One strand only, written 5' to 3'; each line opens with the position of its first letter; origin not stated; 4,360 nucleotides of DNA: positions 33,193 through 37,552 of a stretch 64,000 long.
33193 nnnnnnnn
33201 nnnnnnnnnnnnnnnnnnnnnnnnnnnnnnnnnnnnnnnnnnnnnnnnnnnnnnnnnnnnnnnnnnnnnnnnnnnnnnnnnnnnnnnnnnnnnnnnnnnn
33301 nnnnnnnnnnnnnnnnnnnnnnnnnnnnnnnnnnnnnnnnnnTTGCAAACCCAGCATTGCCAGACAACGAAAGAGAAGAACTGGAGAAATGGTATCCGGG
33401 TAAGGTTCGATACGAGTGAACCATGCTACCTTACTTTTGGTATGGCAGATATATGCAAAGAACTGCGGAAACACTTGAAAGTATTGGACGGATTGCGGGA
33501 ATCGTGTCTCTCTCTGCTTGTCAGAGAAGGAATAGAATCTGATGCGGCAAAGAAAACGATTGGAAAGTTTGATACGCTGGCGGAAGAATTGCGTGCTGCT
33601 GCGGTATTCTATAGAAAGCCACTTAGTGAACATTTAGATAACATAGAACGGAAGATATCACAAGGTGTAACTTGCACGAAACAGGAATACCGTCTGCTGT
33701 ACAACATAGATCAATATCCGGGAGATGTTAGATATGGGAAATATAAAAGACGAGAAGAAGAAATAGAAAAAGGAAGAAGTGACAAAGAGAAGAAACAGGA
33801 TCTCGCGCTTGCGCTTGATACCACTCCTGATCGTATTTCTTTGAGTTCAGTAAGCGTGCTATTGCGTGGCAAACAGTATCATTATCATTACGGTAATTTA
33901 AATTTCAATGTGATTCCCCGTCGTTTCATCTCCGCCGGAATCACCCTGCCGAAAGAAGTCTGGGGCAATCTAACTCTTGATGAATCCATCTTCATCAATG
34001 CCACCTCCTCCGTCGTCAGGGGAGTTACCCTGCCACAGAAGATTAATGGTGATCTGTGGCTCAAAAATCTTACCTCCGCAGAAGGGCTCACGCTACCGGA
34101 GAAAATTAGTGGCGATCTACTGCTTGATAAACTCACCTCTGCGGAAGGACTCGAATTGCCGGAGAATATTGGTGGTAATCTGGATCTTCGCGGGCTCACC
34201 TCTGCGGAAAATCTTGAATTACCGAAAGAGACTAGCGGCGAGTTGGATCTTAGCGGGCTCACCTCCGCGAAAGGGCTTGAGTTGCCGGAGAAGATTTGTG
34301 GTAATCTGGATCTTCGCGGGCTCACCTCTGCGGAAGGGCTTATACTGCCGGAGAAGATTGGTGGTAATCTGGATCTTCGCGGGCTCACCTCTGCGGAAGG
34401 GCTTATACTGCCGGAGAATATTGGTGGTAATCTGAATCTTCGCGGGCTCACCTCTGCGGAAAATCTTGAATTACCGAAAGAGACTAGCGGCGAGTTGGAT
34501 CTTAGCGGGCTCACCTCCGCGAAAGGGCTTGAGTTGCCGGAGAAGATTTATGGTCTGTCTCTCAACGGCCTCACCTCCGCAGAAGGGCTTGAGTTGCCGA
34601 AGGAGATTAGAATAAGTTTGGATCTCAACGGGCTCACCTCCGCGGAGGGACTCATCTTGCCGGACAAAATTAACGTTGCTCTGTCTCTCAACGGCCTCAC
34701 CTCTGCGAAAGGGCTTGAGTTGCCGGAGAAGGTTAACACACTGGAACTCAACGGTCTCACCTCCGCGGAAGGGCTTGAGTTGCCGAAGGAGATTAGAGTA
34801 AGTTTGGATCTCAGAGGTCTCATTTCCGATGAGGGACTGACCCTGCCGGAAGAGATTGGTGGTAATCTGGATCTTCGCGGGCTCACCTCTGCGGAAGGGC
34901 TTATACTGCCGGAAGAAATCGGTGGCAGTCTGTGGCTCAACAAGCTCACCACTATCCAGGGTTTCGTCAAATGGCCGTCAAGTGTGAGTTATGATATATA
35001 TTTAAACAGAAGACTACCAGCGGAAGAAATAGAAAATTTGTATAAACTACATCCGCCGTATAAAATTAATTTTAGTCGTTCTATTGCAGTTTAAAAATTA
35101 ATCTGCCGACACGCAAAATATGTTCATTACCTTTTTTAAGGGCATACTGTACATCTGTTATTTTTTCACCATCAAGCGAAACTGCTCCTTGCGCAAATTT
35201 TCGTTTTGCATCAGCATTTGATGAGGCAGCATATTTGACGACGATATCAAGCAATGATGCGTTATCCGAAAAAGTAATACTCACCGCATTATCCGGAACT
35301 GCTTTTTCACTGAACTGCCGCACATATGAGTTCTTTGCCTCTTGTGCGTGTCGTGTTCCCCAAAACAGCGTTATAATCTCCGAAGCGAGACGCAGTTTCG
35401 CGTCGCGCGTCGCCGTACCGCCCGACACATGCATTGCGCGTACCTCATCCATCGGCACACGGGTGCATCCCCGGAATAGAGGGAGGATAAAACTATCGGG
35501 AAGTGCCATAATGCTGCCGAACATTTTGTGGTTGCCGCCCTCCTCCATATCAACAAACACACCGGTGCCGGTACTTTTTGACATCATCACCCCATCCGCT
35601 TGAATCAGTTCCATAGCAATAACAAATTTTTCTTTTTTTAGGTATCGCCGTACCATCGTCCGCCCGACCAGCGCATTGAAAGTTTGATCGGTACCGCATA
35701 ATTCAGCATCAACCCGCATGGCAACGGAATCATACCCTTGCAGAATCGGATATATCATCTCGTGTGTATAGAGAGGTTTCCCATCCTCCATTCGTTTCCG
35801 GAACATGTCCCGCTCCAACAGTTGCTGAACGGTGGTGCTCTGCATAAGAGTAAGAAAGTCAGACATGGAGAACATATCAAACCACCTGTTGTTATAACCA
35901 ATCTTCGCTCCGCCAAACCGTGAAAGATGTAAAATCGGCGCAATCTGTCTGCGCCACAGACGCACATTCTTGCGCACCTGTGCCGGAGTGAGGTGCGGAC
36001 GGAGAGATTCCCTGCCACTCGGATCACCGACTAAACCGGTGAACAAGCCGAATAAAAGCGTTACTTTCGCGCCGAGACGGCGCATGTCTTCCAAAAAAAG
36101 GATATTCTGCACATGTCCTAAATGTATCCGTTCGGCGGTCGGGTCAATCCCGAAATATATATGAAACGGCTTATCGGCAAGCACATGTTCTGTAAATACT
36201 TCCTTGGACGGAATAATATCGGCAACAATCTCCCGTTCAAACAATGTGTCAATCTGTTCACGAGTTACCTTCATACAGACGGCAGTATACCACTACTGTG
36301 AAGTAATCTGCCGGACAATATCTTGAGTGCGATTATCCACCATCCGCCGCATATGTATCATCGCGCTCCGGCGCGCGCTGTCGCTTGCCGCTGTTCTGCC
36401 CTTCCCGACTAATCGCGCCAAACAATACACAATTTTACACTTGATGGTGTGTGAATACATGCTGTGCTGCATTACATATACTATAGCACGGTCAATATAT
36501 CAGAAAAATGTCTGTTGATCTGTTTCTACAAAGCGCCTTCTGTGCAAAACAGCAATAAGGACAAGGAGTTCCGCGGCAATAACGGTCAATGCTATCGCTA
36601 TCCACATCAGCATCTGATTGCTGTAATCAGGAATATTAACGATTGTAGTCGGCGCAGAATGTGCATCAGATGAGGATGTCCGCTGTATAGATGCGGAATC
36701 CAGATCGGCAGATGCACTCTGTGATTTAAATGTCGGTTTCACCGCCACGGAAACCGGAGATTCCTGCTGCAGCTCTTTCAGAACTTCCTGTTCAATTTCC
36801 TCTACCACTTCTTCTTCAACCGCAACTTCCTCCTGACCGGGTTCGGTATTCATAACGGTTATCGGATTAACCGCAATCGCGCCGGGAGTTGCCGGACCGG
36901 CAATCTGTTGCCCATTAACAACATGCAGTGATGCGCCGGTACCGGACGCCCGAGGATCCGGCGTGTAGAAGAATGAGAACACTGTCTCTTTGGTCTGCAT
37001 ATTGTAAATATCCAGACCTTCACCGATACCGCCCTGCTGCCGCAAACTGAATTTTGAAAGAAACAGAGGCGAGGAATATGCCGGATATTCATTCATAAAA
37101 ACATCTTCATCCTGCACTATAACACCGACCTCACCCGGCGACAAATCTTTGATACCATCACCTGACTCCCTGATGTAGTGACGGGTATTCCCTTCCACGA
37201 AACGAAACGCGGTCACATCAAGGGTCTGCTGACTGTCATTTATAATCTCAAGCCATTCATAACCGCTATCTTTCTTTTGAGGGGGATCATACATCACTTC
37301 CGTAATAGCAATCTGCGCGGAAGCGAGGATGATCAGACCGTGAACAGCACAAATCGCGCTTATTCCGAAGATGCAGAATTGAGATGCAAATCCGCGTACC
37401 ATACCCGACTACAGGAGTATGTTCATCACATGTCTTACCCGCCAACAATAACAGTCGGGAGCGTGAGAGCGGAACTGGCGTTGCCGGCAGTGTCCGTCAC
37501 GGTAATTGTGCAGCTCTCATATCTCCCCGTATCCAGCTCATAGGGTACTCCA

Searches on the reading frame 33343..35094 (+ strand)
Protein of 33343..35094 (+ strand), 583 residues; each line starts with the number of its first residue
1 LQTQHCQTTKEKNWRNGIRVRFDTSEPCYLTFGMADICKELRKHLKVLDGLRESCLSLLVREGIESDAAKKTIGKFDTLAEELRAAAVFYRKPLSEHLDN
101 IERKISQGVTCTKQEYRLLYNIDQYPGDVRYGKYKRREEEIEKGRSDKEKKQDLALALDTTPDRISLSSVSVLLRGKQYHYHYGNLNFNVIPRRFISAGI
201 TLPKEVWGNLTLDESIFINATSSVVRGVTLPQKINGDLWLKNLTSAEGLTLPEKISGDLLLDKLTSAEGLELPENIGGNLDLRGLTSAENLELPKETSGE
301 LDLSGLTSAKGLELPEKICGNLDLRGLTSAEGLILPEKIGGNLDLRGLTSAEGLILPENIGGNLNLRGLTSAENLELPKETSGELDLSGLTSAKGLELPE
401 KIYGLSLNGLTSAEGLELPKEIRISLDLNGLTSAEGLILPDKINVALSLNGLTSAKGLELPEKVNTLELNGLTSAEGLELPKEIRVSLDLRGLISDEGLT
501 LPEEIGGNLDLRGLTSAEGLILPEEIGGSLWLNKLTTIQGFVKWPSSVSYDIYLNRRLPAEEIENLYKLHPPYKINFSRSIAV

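Call 75: search_protein_families(library=pfam, proteins=[window:33343-35094:+], max_evalue=0.00001)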
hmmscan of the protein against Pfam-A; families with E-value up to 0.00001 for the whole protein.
window:33343-35094:+ (583 aa): 2 families
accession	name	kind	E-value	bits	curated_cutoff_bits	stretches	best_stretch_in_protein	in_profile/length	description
PF14821.11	Thr_synth_N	-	3.2e-06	27.6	25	0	449-479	19-49/79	Threonine synthase N terminus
PF04399.18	Glutaredoxin2_C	-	5.7e-06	26.6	32.8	0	441-466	87-112/130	Glutaredoxin 2, C terminal domain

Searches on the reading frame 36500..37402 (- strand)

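Call 75: search_protein_families(library=pfam, proteins=[window:36500-37402:-], max_evalue=0.00001)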
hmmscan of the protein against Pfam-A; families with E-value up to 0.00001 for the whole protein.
window:36500-37402:- (300 aa): 1 family
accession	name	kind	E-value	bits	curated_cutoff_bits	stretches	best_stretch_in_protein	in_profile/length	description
PF00932.25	LTD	-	1.8e-07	31.9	34.3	1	27-100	4-72/109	Lamin Tail Domain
